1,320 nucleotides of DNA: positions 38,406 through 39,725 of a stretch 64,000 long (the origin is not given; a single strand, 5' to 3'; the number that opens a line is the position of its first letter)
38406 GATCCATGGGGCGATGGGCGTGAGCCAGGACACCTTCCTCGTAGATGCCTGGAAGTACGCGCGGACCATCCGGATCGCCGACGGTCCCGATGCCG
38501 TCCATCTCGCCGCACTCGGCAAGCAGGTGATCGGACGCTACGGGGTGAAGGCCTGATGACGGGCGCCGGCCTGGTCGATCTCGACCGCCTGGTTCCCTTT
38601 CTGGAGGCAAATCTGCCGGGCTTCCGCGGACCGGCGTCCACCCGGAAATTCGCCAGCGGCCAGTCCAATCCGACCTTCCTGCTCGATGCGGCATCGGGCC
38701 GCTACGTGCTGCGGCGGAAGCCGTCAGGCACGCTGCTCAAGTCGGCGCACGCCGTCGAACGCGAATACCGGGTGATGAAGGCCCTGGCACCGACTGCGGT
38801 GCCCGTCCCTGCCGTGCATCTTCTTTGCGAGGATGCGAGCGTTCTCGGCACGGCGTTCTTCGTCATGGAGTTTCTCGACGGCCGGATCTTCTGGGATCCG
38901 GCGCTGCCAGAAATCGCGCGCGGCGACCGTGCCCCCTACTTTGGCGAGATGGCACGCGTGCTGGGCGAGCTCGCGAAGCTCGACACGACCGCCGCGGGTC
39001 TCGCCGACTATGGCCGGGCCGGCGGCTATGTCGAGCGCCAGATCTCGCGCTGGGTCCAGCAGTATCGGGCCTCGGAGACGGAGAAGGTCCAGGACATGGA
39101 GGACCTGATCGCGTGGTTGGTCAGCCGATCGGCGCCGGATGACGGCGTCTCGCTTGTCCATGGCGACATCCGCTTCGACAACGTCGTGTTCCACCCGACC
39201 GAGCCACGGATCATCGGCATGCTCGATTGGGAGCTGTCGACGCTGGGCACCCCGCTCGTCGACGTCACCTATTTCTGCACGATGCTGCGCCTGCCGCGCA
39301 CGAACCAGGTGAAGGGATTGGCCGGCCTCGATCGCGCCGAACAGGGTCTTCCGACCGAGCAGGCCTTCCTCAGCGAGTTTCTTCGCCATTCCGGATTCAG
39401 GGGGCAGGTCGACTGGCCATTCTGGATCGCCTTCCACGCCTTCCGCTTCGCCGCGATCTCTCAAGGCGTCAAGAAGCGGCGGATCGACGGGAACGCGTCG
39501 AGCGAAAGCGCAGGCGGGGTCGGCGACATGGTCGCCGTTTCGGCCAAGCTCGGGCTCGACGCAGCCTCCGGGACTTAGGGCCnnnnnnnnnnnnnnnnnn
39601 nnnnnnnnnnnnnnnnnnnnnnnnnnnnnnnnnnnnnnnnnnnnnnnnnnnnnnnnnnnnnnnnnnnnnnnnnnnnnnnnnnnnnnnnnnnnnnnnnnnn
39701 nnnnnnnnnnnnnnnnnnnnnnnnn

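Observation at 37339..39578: Acyl-CoA dehydrogenase translationally coupled (TGATG) to an APH-type kinase: split bacterial counterpart of eukaryotic ACAD10/ACAD11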

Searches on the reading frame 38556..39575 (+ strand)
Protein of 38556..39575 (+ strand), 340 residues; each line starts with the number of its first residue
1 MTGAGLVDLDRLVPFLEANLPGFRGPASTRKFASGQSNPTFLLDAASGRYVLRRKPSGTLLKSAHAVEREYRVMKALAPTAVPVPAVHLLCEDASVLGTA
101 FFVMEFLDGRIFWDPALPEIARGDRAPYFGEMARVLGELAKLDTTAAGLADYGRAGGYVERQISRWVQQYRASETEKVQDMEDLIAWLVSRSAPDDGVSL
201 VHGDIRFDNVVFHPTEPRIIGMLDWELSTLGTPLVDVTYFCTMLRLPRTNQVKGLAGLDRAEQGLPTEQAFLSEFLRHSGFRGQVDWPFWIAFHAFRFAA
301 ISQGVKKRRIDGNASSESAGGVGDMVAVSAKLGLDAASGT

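Call 5: search_protein_families(library=pfam, proteins=[window:38556-39575:+], max_evalue=0.01)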
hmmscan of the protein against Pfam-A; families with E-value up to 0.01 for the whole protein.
window:38556-39575:+ (340 aa): 3 families
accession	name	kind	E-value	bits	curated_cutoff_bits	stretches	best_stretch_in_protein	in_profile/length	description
PF01636.29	APH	-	1.8e-48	165.8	23.2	1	30-262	3-229/239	Phosphotransferase enzyme family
PF02958.26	EcKL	-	2.6e-05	24.1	22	1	176-244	190-264/294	Ecdysteroid kinase-like family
PF01163.29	RIO1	-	0.00083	19.5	22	0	57-95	45-83/187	RIO domain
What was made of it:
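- On ACAD10/11-type 4-hydroxyacyl-CoA kinases (APH fold): PF01636 at 1.8e-48 (call 5).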

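Call 6: search_protein_families(library=ncbifam, proteins=[window:38556-39575:+], max_evalue=0.01)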
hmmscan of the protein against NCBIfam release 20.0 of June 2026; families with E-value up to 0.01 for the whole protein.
window:38556-39575:+ (340 aa): 8 families
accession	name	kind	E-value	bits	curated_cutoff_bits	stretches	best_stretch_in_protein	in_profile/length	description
NF033068.1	APH_3p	equivalog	7e-07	29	205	1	41-237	27-212/255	APH(3') family aminoglycoside O-phosphotransferase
NF041268.1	capreo_Cph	equivalog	2.5e-06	27.3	390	1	82-263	71-249/285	capreomycin phosphotransferase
TIGR02721.1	ycfN_thiK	equivalog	4.3e-05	22.8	299.45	1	31-241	3-186/256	thiamine kinase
NF003558.0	PRK05231.1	equivalog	0.0026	16.8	271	1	30-238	28-225/322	homoserine kinase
NF046102.1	CellCycRegCcrZ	equivalog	0.0036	16.8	400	1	195-242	150-195/260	cell cycle regulator CcrZ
NF032897.1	APH_3p_V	exception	0.0058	16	450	0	63-226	48-206/264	APH(3')-V family aminoglycoside O-phosphotransferase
NF007620.0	PRK10271.1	equivalog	0.0066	16.1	206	0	29-89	25-83/274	thiamine kinase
NF000254.1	macrolide_MphA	exception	0.0069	15.8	550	0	183-238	179-233/293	Mph(A) family macrolide 2'-phosphotransferase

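Call 8: search_solved_structures(query=window:38556-39575:+, max_evalue=0.001, show_alignments=3)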
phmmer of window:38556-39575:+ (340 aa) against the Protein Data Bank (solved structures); distinct sequences matched with E-value up to 0.001: 7.
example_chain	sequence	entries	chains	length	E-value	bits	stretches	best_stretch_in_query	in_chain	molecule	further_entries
3dxp_A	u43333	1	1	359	1.9e-93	316.6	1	8-336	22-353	putative acyl-CoA dehydrogenase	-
8v3v_A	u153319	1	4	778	2.4e-71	243.9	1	8-336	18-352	Acyl-Coenzyme A dehydrogenase family, member 11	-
8v3u_A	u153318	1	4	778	3.2e-70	240.2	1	8-336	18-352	Acyl-Coenzyme A dehydrogenase family, member 11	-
9o56_A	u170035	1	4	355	4.1e-46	161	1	7-325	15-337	Aminoglycoside phosphotransferase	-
3ats_A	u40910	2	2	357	1.5e-07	34.2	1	64-258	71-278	Putative uncharacterized protein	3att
9fsg_A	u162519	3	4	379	2.2e-05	27.1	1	81-310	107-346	Aminoglycoside phosphotransferase-like protein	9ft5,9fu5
7f0a_A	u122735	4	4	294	0.00095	21.7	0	130-238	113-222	Capreomycin phosphotransferase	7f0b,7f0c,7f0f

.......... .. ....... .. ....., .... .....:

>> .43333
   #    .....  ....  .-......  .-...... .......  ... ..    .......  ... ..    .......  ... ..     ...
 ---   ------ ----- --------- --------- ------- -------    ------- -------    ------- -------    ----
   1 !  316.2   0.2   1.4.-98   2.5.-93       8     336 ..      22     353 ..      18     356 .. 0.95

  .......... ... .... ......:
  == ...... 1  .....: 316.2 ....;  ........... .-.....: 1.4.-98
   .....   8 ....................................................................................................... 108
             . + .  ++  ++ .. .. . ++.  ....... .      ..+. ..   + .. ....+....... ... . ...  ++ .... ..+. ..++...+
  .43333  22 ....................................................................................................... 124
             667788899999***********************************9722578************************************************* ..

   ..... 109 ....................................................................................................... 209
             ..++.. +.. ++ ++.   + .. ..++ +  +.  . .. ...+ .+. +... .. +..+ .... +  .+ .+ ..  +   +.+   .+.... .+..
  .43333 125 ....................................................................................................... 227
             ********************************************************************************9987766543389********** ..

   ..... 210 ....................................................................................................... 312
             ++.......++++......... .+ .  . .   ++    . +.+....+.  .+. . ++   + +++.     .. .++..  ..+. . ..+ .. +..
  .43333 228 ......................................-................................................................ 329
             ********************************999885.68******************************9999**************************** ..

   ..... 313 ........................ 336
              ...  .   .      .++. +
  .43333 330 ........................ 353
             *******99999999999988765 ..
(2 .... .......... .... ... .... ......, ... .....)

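Call 16: find_related_loci(query=window:38556-39575:+, collection=genome_contigs, flank=6000)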
Query window:38556-39575:+ (340 aa) in genome_contigs; peptide patterns used: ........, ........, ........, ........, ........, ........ (x = any residue, [..] = any of these).
178 stretches matched a pattern; 76 encode a relative of the query (tblastn E <= 1e-3); 76 distinct loci.
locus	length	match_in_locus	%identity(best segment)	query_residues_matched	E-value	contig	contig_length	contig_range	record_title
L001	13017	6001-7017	89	1-339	0e+0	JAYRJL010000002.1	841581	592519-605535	MAG: Alphaproteobacteria bacterium isolate SZ_szas3bin.18 NODE_8_length_841581_cov_3.82384, whole genome shotgun sequenc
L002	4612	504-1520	88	1-339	0e+0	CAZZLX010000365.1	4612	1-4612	MAG TPA_asm: uncultured Rhizobium sp. isolate SRP124364_co1_94 genome assembly, contig: NODE_24212_length_4612_cov_5.582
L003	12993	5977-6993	83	1-339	0e+0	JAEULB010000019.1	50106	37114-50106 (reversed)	MAG: Rhodospirillaceae bacterium isolate new MAG-110 k141_3371670, whole genome shotgun sequence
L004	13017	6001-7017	81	1-339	0e+0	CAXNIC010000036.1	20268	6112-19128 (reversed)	MAG: Alphaproteobacteria bacterium isolate LH-05nov19-173 genome assembly, contig: LH-05nov19-C5610, whole genome shotgu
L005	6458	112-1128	81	1-339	0e+0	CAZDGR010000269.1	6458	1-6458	MAG TPA_asm: uncultured Rhizobium sp. isolate SRP150892_co1_281 genome assembly, contig: NODE_13108_length_6458_cov_5.42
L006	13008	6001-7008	82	1-336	0e+0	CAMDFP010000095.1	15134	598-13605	MAG: Asaia bogorensis isolate MoH-23oct19-153 genome assembly, contig: MoH-23oct19-C5329, whole genome shotgun sequence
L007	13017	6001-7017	81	1-339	0e+0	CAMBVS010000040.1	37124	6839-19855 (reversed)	MAG: Rhizobium sp. Q54 isolate TH-08apr19-116 genome assembly, contig: TH-08apr19-C2782, whole genome shotgun sequence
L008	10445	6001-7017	79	1-339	0e+0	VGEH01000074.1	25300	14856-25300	MAG: Alphaproteobacteria bacterium isolate K_Offshore_80m_m2_051 K_Offshore_80m_m2_051_Ga0194132_10004060, whole genome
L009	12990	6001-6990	54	8-335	6e-114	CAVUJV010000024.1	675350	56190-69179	MAG: uncultured Alphaproteobacteria bacterium isolate MFD01872.bin.2.210 genome assembly, contig: contig_56412, whole ge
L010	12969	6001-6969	54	11-331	9e-113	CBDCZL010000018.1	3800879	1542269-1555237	MAG: Woeseiaceae bacterium isolate 375b4f9d-05c5-45ed-bf08-a9dbfe7edb42 genome assembly, contig: contig_18, whole genome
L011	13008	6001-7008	53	1-336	3e-112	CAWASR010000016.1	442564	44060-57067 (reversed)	MAG: uncultured Alphaproteobacteria bacterium isolate MFD02416.bin.1.385 genome assembly, contig: contig_60913, whole ge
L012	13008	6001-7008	52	1-336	8e-112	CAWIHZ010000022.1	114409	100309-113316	MAG: uncultured Alphaproteobacteria bacterium isolate MFD05502.bin.1.157 genome assembly, contig: contig_46558, whole ge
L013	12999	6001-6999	50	7-338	1e-110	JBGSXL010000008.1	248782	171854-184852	MAG: Pseudohongiellaceae bacterium isolate JTS-RE64 k141_11560578, whole genome shotgun sequence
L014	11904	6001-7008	53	7-340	2e-110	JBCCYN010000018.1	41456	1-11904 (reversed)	MAG: Pseudomonadota bacterium isolate P01_F01_bin.152 k141_2008861_length_41456_cov_14.7831, whole genome shotgun sequen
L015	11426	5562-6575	49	2-338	2e-110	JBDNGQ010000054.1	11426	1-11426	MAG: Pseudohongiellaceae bacterium isolate concoct.215.ELB k141_145347, whole genome shotgun sequence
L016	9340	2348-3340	53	7-335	2e-108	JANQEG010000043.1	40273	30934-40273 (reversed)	MAG: Rhodobiaceae bacterium isolate PL23a_bin.122 k99_2595248, whole genome shotgun sequence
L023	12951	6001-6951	52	4-316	7e-103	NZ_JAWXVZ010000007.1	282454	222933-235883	Pseudovibrio sp. SPO723 contig7, whole genome shotgun sequence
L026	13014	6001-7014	50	7-335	2e-101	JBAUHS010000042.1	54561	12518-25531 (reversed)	MAG: Salaquimonas sp. isolate MFD03264_ilm_asm_bin10 k127_47891, whole genome shotgun sequence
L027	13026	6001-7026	49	1-339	4e-101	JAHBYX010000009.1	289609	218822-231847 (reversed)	MAG: Mesorhizobium sp. isolate ACE_PRO30 PRO30_9, whole genome shotgun sequence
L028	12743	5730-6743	53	1-332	1e-100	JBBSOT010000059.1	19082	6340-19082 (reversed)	MAG: Hyphomicrobiales bacterium isolate LS6_sbin.38 LS6_sbin.38_K_1274448_L_19082_cov_11.6102, whole genome shotgun sequ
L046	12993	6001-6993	51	4-334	5e-95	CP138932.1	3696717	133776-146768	Rhodobacteraceae bacterium MIT070201 chromosome, complete genome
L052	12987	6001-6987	52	11-334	1e-98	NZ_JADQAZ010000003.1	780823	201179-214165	Harenicola maris strain KMM 3653 NODE_3_length_780823_cov_26.163077, whole genome shotgun sequence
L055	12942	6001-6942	43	4-323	1e-83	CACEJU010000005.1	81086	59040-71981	uncultured SAR86 cluster bacterium isolate AG-390-P05 genome assembly, contig: AG-390-P05_NODE_5, whole genome shotgun s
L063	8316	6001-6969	45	7-331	2e-80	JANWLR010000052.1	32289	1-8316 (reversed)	MAG: Sphingomicrobium sp. isolate CRAIB_MAG125 c_000000037641, whole genome shotgun sequence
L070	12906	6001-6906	36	7-308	2e-47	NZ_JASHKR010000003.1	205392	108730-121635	Rhodococcus sp. IEGM 1379 NODE_3_length_205392_cov_461.660441, whole genome shotgun sequence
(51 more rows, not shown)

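Call 17: find_homologous_proteins(query=window:38556-39575:+, max_evalue=1e-10)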
Query window:38556-39575:+ (340 aa): 7999 proteins with E <= 1e-10 among 8000 candidates; the best 120 are listed.
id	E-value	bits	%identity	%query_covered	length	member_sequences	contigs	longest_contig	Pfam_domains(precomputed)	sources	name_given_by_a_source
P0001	9.3e-226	766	100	100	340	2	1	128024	PF01636.30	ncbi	-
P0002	2.5e-203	693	90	100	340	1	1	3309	PF01636.30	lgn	-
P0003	4.5e-202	689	89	100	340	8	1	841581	PF01636.30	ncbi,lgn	-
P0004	2.7e-197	673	86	100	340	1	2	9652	PF01636.30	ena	-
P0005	4.1e-188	643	83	100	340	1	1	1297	PF01636.30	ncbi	-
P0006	4.2e-188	643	82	100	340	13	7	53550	PF01636.30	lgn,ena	-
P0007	2.7e-187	640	84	100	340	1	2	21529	PF01636.30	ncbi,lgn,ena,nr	ncbi:MAG: phosphotransferase family protein [Alphaproteobacteria bacterium]|nr:phosphotransferase fa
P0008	1.3e-186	638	83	100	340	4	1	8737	PF01636.30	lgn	-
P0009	5.2e-185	632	82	100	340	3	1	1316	PF01636.30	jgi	jgi:aminoglycoside phosphotransferase (APT) family kinase protein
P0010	7.2e-184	629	81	100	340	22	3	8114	PF01636.30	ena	-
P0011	3.0e-182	623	81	100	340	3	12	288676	PF01636.30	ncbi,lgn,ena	-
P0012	5.1e-180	616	82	96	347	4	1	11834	PF01636.30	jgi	jgi:aminoglycoside phosphotransferase (APT) family kinase protein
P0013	7.8e-180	615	80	100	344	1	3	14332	PF01636.30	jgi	jgi:aminoglycoside phosphotransferase (APT) family kinase protein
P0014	5.6e-178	609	79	100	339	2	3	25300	PF01163.29,PF01636.30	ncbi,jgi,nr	ncbi:MAG: phosphotransferase family protein [Alphaproteobacteria bacterium]|nr:phosphotransferase fa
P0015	1.7e-176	604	79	100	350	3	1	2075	PF01636.30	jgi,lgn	-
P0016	8.6e-176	602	78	100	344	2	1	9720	PF01636.30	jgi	-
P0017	2.5e-171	587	76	100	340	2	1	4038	PF01636.30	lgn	-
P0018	4.4e-152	524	67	97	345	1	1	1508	PF02958.27,PF01636.30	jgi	jgi:aminoglycoside phosphotransferase (APT) family kinase protein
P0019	9.3e-152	523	68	100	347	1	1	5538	PF02958.27,PF01636.30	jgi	jgi:aminoglycoside phosphotransferase (APT) family kinase protein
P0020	2.0e-150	519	86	78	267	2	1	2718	PF01636.30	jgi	jgi:aminoglycoside phosphotransferase (APT) family kinase protein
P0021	3.8e-150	518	67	97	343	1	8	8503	PF01636.30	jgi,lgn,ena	jgi:aminoglycoside phosphotransferase (APT) family kinase protein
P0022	1.2e-146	506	66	98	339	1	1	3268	PF02958.27,PF01636.30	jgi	jgi:aminoglycoside phosphotransferase (APT) family kinase protein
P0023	1.7e-144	499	68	92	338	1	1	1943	PF02958.27,PF01636.30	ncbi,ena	-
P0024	3.2e-144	498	65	98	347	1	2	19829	PF02958.27,PF01636.30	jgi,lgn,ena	-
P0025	6.2e-144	497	67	92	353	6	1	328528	PF02958.27,PF01636.30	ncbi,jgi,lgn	-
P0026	7.9e-144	497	67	99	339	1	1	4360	PF02958.27,PF01636.30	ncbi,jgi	jgi:aminoglycoside phosphotransferase (APT) family kinase protein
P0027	2.8e-143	495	66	98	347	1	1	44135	PF02958.27,PF01636.30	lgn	-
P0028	3.5e-143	495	66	98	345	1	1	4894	PF02958.27,PF01636.30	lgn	-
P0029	4.8e-143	495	66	96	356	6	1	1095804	PF02958.27,PF01636.30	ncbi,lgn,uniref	ncbi:phosphotransferase [Ochrobactrum teleogrylli]|uniref:Phosphotransferase n=1 Tax=Ochrobactrum te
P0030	1.1e-142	493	65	98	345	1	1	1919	PF02958.27,PF01636.30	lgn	-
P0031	1.2e-142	493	68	93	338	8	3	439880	PF02958.27,PF01636.30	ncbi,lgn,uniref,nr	ncbi:phosphotransferase [Pinisolibacter aquiterrae]|uniref:phosphotransferase n=1 Tax=Pinisolibacter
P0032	3.7e-142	492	67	96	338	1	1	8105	PF01636.30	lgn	-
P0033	2.0e-141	489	68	91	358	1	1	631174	PF01636.30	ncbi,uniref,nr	ncbi:phosphotransferase [Rhizobium sp. CFBP 8752]|uniref:phosphotransferase n=1 Tax=Rhizobium sp. CF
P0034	5.5e-141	488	67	99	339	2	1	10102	PF01636.30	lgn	-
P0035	8.2e-141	487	67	96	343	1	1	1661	PF01636.30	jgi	jgi:aminoglycoside phosphotransferase (APT) family kinase protein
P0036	1.4e-140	486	68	97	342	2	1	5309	PF01636.30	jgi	jgi:aminoglycoside phosphotransferase (APT) family kinase protein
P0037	2.5e-140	486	64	98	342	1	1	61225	PF02958.27,PF01636.30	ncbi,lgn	-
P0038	6.1e-139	481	63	99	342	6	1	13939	PF02958.27,PF01636.30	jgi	jgi:aminoglycoside phosphotransferase (APT) family kinase protein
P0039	1.3e-138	480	63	98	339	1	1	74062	PF02958.27,PF01636.30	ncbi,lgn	-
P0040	1.1e-137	477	62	99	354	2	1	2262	PF02958.27,PF01636.30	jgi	jgi:aminoglycoside phosphotransferase (APT) family kinase protein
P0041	2.3e-136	473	63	98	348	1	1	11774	PF02958.27,PF01636.30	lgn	-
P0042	1.1e-135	470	64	99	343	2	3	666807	PF01636.30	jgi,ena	jgi:aminoglycoside phosphotransferase (APT) family kinase protein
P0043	3.7e-134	465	62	98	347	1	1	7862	PF01636.30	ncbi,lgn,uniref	ncbi:phosphotransferase [Microvirga sp. 2YAF29]|uniref:phosphotransferase n=1 Tax=Microvirga sp. 2YA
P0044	1.0e-131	457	63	96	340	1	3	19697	PF01636.30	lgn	-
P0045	8.8e-130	451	63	98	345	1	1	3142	PF01636.30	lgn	-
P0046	5.9e-125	435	63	94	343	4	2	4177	PF01636.30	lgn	-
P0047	6.1e-123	428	66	82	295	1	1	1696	PF02958.27,PF01636.30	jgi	jgi:aminoglycoside phosphotransferase (APT) family kinase protein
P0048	2.6e-120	420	61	94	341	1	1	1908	PF02958.27,PF01636.30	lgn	-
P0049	4.6e-119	416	57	97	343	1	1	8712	PF01636.30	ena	-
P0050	5.8e-119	415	56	98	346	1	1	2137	PF01636.30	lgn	-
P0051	6.7e-119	415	59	91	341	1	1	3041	PF02958.27,PF01636.30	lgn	-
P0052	7.7e-119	415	57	94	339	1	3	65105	PF02958.27,PF01636.30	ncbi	-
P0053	1.5e-118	414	57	99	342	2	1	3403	PF02958.27,PF01636.30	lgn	-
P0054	4.8e-118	412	57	98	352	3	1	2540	PF01636.30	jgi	jgi:aminoglycoside phosphotransferase (APT) family kinase protein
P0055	9.4e-118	411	56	98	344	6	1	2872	PF02958.27,PF01636.30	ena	-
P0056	9.4e-118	411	56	98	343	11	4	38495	PF01636.30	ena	-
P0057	1.3e-117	411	57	96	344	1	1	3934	PF01163.29,PF01636.30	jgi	jgi:aminoglycoside phosphotransferase (APT) family kinase protein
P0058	1.4e-117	411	55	97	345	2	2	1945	PF02958.27,PF01636.30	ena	-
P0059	1.9e-117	410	55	97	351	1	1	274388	PF01636.30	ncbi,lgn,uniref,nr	ncbi:phosphotransferase [Biformimicrobium ophioploci]|uniref:Phosphotransferase family protein n=1 T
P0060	2.0e-117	410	55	99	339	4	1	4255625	PF02958.27,PF01636.30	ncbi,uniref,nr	ncbi:phosphotransferase family protein [Microbulbifer agarilyticus]|uniref:Phosphotransferase family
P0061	2.1e-117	410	56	96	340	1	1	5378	PF01636.30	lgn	-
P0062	3.3e-117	410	57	95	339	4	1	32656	PF02958.27,PF01636.30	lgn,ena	-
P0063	3.6e-117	409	56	97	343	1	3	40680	PF01636.30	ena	-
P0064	5.1e-117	409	56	98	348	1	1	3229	PF01636.30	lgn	-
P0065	5.4e-117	409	55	95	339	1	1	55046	PF01633.27,PF02958.27,PF01636.30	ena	-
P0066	1.1e-116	408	58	94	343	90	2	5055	PF02958.27,PF01636.30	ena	-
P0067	1.3e-116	408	55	98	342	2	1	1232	PF02958.27,PF01636.30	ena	-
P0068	2.1e-116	407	55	95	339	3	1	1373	PF01633.27,PF02958.27,PF01636.30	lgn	-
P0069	3.3e-116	406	57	98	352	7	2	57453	PF01636.30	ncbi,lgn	-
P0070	3.6e-116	406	55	98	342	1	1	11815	PF02958.27,PF01636.30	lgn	-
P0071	3.8e-116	406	57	96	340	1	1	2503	PF01636.30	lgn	-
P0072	4.3e-116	406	54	96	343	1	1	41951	PF02958.27,PF01636.30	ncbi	-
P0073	5.2e-116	406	54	97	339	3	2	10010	PF01636.30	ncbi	-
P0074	5.5e-116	406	58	93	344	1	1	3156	PF02958.27,PF01636.30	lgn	-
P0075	7.6e-116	405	56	99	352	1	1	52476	PF01636.30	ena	-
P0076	7.6e-116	405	58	96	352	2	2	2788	PF01636.30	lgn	-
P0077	8.1e-116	405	55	98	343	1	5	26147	PF02958.27,PF01636.30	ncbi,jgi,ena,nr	ncbi:MAG: phosphotransferase [Xanthomonadaceae bacterium]|jgi:aminoglycoside phosphotransferase (APT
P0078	9.6e-116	405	53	99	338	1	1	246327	PF01633.27,PF02958.27,PF01636.30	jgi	jgi:aminoglycoside phosphotransferase (APT) family kinase protein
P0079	1.4e-115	404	55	98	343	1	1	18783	PF02958.27,PF01636.30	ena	-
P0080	1.5e-115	404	56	97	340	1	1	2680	PF01636.30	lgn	-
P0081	2.2e-115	404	53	97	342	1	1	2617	PF02958.27,PF01636.30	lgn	-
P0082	2.8e-115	403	57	98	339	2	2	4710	PF02958.27,PF01636.30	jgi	jgi:aminoglycoside phosphotransferase (APT) family kinase protein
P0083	3.2e-115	403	55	99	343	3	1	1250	PF01163.29,PF01636.30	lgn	-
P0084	3.3e-115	403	57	94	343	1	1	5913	PF02958.27,PF01636.30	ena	-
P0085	3.8e-115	403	56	96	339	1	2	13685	PF01636.30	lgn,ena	-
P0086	4.7e-115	403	55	97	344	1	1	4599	PF01636.30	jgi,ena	jgi:aminoglycoside phosphotransferase (APT) family kinase protein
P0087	5.1e-115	402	56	97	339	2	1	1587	PF01636.30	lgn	-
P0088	5.6e-115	402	53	98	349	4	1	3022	PF02958.27,PF01636.30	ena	-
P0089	5.9e-115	402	56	97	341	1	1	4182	PF02958.27,PF01636.30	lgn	-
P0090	7.0e-115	402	53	96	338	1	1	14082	PF02958.27,PF01636.30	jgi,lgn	jgi:aminoglycoside phosphotransferase (APT) family kinase protein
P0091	7.1e-115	402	55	96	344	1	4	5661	PF02958.27,PF01636.30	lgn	-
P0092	7.3e-115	402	58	93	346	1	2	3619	PF01636.30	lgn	-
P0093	7.8e-115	402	56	96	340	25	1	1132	PF02958.27,PF01636.30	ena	-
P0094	8.3e-115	402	53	97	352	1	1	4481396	PF02958.27,PF01636.30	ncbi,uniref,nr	ncbi:phosphotransferase family protein [Microbulbifer bruguierae]|uniref:Phosphotransferase family p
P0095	8.3e-115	402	54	98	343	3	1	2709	PF03881.21,PF02958.27,PF01163.29,PF01636.30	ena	-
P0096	9.3e-115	402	53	99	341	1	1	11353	PF01633.27,PF02958.27,PF01636.30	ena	-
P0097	9.7e-115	401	56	98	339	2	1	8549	PF01636.30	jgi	-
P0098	9.9e-115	401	55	100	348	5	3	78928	PF02958.27,PF01636.30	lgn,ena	-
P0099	1.1e-114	401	55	98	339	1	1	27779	PF01636.30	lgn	-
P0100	1.2e-114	401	54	96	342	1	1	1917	PF02958.27,PF01636.30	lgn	-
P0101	1.2e-114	401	57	94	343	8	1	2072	PF02958.27,PF01636.30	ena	-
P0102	1.2e-114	401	56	97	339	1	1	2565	PF01636.30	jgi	-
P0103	1.5e-114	401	53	96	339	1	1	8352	PF01636.30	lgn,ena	-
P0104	1.6e-114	401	55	97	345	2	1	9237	PF02958.27,PF01636.30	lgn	-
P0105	1.7e-114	401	53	96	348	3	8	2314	PF02958.27,PF01636.30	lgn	-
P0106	1.8e-114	401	55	96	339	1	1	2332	PF01636.30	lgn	-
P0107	1.8e-114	401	53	96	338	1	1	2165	PF02958.27,PF01636.30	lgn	-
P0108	2.0e-114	400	57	99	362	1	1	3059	PF01636.30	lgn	-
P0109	2.4e-114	400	57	94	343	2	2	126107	PF02958.27,PF01636.30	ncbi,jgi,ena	-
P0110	2.7e-114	400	54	99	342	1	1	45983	PF01636.30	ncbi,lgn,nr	ncbi:MAG: phosphotransferase [Oceanospirillaceae bacterium]|nr:phosphotransferase [Oceanospirillacea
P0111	2.7e-114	400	55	97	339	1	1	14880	PF02958.27,PF01636.30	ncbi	-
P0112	2.7e-114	400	53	96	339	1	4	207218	PF01633.27,PF02958.27,PF01636.30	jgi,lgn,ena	-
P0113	2.8e-114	400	56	97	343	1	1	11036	PF01636.30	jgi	jgi:aminoglycoside phosphotransferase (APT) family kinase protein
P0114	2.8e-114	400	54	98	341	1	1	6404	PF01636.30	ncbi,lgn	-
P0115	3.1e-114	400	53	98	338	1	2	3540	PF01633.27,PF02958.27,PF01636.30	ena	-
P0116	3.3e-114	400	56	96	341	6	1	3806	PF02958.27,PF01636.30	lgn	-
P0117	3.5e-114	400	53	96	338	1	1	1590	PF02958.27,PF01636.30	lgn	-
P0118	3.5e-114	400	53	98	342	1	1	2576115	PF01633.27,PF01636.30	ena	-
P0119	3.9e-114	399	57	94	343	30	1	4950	PF02958.27,PF01636.30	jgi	jgi:aminoglycoside phosphotransferase (APT) family kinase protein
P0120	3.9e-114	399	55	98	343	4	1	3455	PF02958.27,PF01636.30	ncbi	ncbi:MAG: phosphotransferase family protein [Pseudomonadota bacterium]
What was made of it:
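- On Eukaryotic ACAD10/ACAD11 fusion proteins: All 120 listed kinase homologues are at most 362 aa (most 338-362; two are shorter fragments) and carry only kinase-type Pfam domains, with no ACAD domain (call 17).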
